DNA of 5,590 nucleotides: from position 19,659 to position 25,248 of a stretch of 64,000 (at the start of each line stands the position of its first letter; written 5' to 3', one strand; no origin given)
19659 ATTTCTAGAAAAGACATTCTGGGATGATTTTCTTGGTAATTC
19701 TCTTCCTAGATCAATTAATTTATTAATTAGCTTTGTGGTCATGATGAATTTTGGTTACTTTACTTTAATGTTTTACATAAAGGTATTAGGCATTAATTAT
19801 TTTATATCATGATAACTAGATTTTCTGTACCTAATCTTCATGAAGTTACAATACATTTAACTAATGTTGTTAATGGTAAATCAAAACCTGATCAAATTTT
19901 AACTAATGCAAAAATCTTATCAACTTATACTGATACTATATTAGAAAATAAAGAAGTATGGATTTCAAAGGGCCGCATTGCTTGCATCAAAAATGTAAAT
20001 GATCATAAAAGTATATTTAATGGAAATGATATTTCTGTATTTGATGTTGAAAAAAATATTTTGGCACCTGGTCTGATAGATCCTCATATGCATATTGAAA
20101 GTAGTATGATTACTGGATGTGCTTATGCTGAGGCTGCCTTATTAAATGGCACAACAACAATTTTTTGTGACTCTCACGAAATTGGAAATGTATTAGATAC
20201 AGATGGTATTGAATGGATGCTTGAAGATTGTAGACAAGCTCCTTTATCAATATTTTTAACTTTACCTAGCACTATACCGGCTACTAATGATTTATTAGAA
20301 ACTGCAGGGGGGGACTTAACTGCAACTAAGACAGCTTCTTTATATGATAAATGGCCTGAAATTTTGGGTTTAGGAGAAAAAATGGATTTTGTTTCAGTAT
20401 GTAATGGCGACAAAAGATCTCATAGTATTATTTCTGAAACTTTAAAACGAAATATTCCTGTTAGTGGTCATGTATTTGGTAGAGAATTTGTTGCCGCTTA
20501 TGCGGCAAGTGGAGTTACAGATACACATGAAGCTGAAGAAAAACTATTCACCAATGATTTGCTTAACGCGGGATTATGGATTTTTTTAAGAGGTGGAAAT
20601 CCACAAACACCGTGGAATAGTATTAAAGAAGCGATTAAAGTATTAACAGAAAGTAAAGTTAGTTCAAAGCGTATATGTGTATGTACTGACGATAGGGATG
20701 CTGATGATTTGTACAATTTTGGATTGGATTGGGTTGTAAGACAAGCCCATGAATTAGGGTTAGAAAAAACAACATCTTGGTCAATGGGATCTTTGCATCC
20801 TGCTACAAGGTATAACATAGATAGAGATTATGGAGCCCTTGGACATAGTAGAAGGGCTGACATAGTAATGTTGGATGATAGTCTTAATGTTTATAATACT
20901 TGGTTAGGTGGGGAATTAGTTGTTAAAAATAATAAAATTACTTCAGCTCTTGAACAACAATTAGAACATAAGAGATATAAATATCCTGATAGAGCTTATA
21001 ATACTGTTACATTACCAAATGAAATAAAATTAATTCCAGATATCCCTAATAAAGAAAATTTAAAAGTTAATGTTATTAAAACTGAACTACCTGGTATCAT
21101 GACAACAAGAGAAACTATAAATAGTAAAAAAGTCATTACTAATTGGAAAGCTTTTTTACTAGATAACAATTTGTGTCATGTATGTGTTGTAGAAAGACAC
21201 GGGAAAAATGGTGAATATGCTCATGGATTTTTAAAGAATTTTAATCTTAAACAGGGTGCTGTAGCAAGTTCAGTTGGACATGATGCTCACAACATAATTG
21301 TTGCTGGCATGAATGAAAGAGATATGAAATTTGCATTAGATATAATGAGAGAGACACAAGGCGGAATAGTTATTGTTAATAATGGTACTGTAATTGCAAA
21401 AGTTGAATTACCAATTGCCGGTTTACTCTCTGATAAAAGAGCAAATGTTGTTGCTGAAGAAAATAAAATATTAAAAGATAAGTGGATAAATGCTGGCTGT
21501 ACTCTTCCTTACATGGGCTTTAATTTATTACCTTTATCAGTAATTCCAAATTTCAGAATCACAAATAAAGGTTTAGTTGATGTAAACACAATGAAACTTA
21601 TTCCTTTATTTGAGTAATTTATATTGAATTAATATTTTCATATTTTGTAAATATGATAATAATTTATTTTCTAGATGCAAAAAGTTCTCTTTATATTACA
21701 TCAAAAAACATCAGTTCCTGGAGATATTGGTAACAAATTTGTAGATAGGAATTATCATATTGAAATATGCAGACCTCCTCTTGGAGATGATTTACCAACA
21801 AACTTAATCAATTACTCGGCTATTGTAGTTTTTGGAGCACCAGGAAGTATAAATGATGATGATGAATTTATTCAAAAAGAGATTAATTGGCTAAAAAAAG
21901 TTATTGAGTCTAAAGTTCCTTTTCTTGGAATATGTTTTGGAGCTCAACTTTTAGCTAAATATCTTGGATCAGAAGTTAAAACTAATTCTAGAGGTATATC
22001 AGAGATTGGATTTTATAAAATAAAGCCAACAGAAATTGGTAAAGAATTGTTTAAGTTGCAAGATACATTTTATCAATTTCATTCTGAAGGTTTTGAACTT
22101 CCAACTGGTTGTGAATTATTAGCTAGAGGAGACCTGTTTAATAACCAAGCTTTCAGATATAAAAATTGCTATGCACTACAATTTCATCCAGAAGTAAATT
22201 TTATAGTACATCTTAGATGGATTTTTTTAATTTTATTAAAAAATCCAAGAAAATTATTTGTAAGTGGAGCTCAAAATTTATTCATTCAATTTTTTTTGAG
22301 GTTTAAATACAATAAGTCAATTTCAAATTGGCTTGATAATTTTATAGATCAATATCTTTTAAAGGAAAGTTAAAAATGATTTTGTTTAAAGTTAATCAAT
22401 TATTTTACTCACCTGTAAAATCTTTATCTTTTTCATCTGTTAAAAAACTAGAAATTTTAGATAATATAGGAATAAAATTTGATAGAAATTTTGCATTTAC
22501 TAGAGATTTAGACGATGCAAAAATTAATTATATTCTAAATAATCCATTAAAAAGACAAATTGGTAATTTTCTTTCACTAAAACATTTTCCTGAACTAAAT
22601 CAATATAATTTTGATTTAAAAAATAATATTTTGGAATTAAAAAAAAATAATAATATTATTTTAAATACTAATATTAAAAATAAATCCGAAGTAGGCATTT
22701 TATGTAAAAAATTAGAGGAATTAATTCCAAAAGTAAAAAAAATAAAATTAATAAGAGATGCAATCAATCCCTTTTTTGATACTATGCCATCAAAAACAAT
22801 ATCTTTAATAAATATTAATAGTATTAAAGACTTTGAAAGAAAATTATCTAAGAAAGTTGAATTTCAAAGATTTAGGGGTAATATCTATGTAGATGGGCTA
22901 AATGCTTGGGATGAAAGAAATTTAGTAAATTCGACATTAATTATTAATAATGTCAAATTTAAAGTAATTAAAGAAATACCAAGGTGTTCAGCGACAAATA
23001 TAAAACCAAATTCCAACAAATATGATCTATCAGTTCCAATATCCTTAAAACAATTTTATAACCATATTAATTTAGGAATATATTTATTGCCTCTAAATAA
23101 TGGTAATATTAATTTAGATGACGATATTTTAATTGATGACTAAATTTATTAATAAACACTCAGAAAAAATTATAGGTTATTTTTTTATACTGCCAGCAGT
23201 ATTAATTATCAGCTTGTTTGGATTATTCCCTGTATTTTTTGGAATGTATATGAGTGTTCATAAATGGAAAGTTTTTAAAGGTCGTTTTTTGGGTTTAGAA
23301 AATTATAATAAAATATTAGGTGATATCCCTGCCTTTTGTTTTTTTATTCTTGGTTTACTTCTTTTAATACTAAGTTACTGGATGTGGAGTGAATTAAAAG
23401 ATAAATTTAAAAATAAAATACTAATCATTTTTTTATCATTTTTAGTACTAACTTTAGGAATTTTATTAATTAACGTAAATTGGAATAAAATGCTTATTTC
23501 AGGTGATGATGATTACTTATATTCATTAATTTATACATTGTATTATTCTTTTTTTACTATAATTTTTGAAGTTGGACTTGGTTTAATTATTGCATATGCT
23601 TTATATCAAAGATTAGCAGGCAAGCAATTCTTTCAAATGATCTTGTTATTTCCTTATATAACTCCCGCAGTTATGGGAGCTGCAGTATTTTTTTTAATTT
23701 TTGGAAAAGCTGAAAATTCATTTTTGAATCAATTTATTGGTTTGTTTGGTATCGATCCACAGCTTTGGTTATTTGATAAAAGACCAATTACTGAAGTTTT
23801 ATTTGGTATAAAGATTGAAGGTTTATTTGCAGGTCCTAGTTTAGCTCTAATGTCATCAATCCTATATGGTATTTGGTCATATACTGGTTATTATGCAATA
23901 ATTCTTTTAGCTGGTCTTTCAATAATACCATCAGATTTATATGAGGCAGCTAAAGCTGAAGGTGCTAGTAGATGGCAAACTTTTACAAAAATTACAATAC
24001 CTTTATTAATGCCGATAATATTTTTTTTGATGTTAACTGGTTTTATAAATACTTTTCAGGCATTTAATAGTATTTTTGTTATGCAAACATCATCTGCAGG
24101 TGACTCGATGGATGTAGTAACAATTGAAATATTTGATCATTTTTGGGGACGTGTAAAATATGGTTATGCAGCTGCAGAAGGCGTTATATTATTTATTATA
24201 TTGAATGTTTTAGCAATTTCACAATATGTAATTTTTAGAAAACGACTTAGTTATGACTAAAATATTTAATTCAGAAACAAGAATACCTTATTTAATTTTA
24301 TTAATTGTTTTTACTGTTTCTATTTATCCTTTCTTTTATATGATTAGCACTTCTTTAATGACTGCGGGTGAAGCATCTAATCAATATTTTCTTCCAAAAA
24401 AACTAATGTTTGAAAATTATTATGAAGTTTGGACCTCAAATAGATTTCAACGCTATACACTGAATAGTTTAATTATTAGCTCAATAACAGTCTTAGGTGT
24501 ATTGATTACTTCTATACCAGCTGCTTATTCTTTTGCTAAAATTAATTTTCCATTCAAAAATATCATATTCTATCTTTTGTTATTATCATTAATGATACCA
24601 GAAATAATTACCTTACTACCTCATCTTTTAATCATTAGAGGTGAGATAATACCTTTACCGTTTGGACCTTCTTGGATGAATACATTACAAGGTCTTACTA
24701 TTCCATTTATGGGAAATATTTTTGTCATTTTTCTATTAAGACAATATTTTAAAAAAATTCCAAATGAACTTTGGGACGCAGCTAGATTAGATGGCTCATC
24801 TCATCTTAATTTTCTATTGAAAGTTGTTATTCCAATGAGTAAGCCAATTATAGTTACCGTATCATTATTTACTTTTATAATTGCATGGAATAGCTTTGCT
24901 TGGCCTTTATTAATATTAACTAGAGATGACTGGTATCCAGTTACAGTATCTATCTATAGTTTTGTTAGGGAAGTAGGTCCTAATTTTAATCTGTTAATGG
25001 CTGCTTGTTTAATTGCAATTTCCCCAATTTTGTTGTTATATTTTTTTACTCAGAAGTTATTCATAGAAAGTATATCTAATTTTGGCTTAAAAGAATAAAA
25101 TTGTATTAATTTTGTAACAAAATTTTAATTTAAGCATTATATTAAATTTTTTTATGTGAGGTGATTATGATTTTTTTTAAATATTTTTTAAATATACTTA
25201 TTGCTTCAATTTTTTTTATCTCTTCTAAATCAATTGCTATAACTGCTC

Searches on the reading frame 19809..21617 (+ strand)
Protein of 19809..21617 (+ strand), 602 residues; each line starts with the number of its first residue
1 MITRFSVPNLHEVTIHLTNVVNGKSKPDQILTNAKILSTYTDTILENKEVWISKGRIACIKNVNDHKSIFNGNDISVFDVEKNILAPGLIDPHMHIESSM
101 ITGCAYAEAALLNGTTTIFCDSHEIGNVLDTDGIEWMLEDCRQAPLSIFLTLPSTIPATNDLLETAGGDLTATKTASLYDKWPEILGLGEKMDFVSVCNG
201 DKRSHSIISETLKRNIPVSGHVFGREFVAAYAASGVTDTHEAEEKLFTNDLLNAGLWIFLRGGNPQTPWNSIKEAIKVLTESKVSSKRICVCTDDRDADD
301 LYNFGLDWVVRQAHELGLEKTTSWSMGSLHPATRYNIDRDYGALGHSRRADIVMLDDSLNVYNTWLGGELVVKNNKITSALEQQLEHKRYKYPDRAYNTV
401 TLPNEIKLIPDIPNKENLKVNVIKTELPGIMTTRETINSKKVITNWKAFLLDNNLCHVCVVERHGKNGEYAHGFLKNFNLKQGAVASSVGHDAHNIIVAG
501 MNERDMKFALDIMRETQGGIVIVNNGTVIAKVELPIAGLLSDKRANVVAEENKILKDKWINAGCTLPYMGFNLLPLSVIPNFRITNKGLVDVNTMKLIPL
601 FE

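Call 65: search_protein_families(library=pfam, proteins=[window:19809-21617:+], max_evalue=0.00001)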
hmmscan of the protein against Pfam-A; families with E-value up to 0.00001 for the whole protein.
window:19809-21617:+ (602 aa): 2 families
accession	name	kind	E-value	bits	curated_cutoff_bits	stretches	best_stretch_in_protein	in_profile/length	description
PF13382.11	Adenine_deam_C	-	1.1e-50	171.8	27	1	450-595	21-168/169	Adenine deaminase C-terminal domain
PF01979.26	Amidohydro_1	-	2.3e-14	53.8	25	1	84-371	1-345/345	Amidohydrolase family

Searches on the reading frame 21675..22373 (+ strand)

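Call 66: search_protein_families(library=pfam, proteins=[window:21675-22373:+], max_evalue=0.00001)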
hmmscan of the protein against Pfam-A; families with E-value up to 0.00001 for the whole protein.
window:21675-22373:+ (232 aa): 1 family
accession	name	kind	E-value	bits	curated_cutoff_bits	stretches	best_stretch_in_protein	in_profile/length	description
PF00117.34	GATase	-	9.6e-19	68.2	22.8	1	20-175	15-174/190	Glutamine amidotransferase class-I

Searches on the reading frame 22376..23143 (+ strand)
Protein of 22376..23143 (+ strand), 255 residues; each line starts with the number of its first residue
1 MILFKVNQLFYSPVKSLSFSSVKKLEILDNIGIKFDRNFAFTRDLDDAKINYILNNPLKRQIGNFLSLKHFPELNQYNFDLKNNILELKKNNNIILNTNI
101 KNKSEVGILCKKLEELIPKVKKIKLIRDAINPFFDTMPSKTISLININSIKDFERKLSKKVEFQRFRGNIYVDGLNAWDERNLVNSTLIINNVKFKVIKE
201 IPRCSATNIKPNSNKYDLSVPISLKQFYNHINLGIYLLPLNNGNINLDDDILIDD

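Call 66: search_protein_families(library=pfam, proteins=[window:22376-23143:+], max_evalue=0.00001)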
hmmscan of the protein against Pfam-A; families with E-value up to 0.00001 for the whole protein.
window:22376-23143:+ (255 aa): 1 family
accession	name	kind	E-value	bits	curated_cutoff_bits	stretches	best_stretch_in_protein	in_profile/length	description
PF03473.23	MOSC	-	2e-10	41.1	22.7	1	138-251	8-119/120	MOSC domain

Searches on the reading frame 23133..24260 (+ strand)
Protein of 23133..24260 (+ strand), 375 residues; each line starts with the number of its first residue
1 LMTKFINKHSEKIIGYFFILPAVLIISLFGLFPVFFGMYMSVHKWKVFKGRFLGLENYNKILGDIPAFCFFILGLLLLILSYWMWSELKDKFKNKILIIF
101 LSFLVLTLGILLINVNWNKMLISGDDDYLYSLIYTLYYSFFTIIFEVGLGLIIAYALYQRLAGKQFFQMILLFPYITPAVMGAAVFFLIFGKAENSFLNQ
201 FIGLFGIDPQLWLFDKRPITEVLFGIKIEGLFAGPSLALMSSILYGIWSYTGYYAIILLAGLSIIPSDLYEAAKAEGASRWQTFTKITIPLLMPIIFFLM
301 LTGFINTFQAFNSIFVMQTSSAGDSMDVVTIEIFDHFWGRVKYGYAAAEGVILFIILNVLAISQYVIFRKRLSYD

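Call 66: search_protein_families(library=pfam, proteins=[window:23133-24260:+], max_evalue=0.00001)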
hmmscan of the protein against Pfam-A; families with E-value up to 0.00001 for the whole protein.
window:23133-24260:+ (375 aa): 1 family
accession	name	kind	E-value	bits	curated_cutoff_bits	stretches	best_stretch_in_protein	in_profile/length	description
PF00528.27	BPD_transp_1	-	1.4e-16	61.2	26.4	1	147-373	2-183/184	Binding-protein-dependent transport system inner membrane component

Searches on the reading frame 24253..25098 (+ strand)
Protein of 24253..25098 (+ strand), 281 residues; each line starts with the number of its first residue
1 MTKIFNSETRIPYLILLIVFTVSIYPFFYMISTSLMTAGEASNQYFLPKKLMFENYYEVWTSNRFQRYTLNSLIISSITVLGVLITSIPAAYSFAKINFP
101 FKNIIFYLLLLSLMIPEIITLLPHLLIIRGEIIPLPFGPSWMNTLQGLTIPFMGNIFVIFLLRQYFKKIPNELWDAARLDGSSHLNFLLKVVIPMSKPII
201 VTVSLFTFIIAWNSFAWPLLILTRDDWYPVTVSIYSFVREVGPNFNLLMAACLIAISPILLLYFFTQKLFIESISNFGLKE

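Call 66: search_protein_families(library=pfam, proteins=[window:24253-25098:+], max_evalue=0.00001)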
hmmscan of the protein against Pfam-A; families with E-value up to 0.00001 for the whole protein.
window:24253-25098:+ (281 aa): 1 family
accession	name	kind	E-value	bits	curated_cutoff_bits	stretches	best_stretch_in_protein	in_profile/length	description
PF00528.27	BPD_transp_1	-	8.8e-15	55.3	26.4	1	88-272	2-180/184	Binding-protein-dependent transport system inner membrane component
